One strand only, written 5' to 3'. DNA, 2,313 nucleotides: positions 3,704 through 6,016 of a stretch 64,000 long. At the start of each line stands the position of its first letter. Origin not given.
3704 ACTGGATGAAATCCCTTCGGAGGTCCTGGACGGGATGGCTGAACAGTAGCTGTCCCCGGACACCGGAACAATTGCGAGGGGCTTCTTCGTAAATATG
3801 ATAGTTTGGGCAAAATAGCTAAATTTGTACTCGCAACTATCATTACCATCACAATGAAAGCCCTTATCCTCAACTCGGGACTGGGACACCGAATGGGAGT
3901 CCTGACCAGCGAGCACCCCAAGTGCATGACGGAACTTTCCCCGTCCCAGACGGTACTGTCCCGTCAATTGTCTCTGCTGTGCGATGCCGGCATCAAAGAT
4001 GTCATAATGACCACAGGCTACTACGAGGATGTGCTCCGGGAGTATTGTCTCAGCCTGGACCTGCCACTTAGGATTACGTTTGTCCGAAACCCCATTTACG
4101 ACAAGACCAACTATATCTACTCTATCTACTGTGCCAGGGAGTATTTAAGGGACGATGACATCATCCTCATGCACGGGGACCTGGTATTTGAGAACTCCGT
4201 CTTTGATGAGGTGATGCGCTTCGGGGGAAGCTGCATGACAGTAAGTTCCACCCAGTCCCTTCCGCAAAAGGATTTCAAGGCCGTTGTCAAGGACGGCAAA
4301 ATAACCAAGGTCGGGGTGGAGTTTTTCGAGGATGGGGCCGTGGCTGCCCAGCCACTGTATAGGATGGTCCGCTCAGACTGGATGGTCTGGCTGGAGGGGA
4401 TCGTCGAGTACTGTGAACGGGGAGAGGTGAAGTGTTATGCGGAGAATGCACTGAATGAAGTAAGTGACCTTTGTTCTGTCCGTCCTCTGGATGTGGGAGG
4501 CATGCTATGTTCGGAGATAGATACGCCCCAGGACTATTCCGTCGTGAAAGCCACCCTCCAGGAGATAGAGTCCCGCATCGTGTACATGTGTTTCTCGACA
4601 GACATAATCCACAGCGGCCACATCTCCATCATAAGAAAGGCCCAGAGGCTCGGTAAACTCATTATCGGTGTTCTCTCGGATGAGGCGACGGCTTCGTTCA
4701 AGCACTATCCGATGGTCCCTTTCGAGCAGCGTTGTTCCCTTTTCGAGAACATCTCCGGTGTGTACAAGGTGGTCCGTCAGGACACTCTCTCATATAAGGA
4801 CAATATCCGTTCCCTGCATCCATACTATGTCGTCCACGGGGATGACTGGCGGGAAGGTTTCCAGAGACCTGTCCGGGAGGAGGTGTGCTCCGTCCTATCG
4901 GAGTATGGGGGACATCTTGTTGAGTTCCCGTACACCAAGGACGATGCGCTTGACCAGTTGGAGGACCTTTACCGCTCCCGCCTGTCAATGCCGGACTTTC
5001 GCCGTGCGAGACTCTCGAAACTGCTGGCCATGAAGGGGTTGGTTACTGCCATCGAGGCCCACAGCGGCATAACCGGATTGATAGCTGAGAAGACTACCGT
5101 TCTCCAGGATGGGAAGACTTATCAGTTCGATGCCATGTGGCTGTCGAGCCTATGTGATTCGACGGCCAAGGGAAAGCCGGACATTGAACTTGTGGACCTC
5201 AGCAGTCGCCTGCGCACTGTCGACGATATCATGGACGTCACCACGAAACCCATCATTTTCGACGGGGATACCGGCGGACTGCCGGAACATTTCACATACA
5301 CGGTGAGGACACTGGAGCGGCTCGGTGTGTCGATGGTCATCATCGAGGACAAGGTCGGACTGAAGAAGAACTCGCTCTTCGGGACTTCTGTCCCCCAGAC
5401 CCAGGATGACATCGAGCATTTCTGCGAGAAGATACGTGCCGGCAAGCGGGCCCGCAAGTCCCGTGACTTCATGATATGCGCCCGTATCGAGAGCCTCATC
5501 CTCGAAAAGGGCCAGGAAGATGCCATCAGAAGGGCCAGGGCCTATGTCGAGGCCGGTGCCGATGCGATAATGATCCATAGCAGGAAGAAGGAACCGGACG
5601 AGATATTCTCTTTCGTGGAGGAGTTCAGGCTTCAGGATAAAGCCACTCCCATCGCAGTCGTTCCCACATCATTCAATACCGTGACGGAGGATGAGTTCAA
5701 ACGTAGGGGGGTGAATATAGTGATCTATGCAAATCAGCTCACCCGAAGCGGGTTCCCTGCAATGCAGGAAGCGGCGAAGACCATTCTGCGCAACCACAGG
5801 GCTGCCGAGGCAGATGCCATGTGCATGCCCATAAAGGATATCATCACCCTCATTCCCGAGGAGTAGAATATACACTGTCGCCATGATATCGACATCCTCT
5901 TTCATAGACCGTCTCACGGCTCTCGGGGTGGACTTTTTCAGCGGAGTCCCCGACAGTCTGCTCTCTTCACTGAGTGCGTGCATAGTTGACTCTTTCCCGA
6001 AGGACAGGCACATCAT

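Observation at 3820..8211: Compact phosphonate operon ending in an alcohol dehydrogenase, not an aminotransferase: predicted 2-hydroxyethylphosphonate (CMP-activated) pathway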

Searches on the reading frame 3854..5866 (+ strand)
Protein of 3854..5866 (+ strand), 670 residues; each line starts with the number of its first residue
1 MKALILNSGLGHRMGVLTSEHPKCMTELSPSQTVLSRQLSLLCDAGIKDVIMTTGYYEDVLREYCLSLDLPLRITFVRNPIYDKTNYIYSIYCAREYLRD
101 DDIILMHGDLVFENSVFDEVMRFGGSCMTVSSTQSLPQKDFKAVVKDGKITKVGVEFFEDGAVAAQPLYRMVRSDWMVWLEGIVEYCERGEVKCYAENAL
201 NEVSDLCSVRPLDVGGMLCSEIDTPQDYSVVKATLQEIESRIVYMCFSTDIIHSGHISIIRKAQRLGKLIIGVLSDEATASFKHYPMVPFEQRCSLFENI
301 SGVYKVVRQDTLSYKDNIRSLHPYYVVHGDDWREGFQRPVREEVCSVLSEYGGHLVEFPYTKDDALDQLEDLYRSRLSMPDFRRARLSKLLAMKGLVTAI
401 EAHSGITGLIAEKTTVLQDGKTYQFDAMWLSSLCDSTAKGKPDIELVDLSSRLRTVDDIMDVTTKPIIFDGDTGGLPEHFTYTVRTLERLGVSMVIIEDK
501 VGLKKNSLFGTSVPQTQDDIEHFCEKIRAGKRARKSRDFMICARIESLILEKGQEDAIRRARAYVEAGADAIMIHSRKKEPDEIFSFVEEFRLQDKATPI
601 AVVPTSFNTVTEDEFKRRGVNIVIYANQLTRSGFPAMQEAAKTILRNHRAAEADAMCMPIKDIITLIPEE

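Call 7: search_protein_families(library=pfam, proteins=[window:3854-5866:+], max_evalue=0.01)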
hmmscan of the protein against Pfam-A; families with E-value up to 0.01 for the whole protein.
window:3854-5866:+ (670 aa): 5 families
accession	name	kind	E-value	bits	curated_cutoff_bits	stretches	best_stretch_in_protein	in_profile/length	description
PF13714.12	PEP_mutase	-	3.4e-56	191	31.5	1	389-645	3-240/240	Phosphoenolpyruvate phosphomutase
PF01467.32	CTP_transf_like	-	4.2e-12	46.9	21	1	250-344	7-102/133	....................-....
PF12804.13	NTP_transf_3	-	9.5e-09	36.1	27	1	3-115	1-102/160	MobA-like NTP transferase domain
PF20202.4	DUF6564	-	1.2e-05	25.5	25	1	26-133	9-121/230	Domain of unknown function (DUF6564)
PF00483.29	NTP_transferase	-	2.1e-05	24.6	21.2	1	2-119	1-119/245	Nucleotidyl transferase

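Call 8: search_protein_families(library=ncbifam, proteins=[window:3854-5866:+], max_evalue=0.001)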
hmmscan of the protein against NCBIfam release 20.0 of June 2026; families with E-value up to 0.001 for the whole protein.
window:3854-5866:+ (670 aa): 22 families
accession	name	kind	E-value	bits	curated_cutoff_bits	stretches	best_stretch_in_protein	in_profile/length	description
TIGR02320.1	PEP_mutase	equivalog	5.3e-118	393.1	319.55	1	387-669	1-282/284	phosphoenolpyruvate mutase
TIGR02321.1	Pphn_pyruv_hyd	equivalog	2.2e-44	151.7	374.4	1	395-667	6-276/290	phosphonopyruvate hydrolase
TIGR02317.1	prpB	equivalog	2e-28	99.4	354.4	1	385-646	3-249/285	methylisocitrate lyase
NF008455.0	PRK11320.1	equivalog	2.2e-24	86.2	353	1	406-649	23-255/295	methylisocitrate lyase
NF041135.1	IPPtranDIPPsyn_Thcocales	equivalog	6.5e-15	55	580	1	1-233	1-215/419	bifunctional L-myo-inositol-1-phosphate cytidylyltransferase/CDP-L-myo-inositol myo-inositolphosphotransferase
TIGR03992.1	Arch_glmU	subfamily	2.2e-14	53.1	292.1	1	1-193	1-188/393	bifunctional sugar-1-phosphate nucleotidylyltransferase/acetyltransferase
TIGR02319.1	CPEP_Pphonmut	equivalog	1.3e-12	47.5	420.05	1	434-592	47-201/294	carboxyvinyl-carboxyphosphonate phosphorylmutase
TIGR02199.1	rfaE_dom_II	equivalog_domain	6.1e-12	45.6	181.5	1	233-363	4-132/144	D-glycero-beta-D-manno-heptose 1-phosphate adenylyltransferase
NF041313.1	UDPGP_AglF_Halo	equivalog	2.4e-09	37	400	1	1-122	1-118/234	UTP--glucose-1-phosphate uridylyltransferase AglF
TIGR00125.1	cyt_tran_rel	domain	5.5e-09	36.1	27.7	1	250-300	9-59/65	adenylyltransferase/cytidyltransferase family protein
TIGR01208.1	rmlA_long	equivalog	2e-08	33.5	320.25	1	2-130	1-128/353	glucose-1-phosphate thymidylyltransferase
TIGR01518.1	g3p_cytidyltrns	equivalog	2.2e-08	34.3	165.4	1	249-337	7-97/125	glycerol-3-phosphate cytidylyltransferase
NF008454.0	PRK11316.1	equivalog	8.5e-08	31.2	521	1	237-333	337-436/475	bifunctional D-glycero-beta-D-manno-heptose-7-phosphate kinase/D-glycero-beta-D-manno-heptose 1-phosphate adenylyltransferase HldE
NF052502.1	man1P_GTase_Rv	exception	1.1e-07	31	440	1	2-112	2-110/352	mannose-1-phosphate guanylyltransferase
TIGR02623.1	G1P_cyt_trans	equivalog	1.2e-07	31.4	300.25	1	1-68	1-67/255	glucose-1-phosphate cytidylyltransferase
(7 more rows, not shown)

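Call 9: search_solved_structures(query=window:3854-5866:+, max_evalue=0.001)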
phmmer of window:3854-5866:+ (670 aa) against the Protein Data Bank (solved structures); distinct sequences matched with E-value up to 0.001: 25.
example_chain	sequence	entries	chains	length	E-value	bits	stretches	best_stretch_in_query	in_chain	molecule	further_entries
2dua_A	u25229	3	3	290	8.7e-40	139.8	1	399-667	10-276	Phosphonopyruvate hydrolase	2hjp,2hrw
5unc_A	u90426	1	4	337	1.1e-37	132.9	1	412-663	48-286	PHOSPHOENOLPYRUVATE PHOSPHOMUTASE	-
5x3d_A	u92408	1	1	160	2.6e-37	131.6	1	239-363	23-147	Phosphoenolpyruvate phosphomutase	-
1m1b_A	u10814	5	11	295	1.6e-35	125.8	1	385-666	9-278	PHOSPHOENOLPYRUVATE PHOSPHOMUTASE | PROTEIN (PHOSPHOENOLPYRUVATE MUTASE)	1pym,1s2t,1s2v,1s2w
1s2u_A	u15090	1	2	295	1.7e-34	122.4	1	385-666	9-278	Phosphoenolpyruvate phosphomutase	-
1xg3_A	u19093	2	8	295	4.4e-14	54.9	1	426-643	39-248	Probable methylisocitrate lyase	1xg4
6t4v_C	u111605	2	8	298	4.7e-14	54.8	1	421-645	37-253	2-methylisocitrate lyase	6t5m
1o5q_A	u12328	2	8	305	5e-14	54.7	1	425-644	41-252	Probable methylisocitrate lyase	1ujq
3eoo_A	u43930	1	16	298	1.1e-13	53.6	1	421-637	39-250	Methylisocitrate lyase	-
1mum_A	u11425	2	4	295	1.2e-13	53.4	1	426-643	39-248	2-methylisocitrate lyase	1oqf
4iqd_A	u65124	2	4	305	8.4e-12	47.4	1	423-638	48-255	Carboxyvinyl-carboxyphosphonate phosphorylmutase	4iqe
9hra_A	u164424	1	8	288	7.4e-11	44.2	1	422-644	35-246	2-methylisocitrate lyase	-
9hgk_A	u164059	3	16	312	9.2e-11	43.9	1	422-644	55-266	2-methylisocitrate lyase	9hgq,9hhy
1zlp_A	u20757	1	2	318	1.5e-10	43.2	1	425-626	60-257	petal death protein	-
9hgo_A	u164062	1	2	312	2.4e-10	42.6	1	422-644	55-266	2-methylisocitrate lyase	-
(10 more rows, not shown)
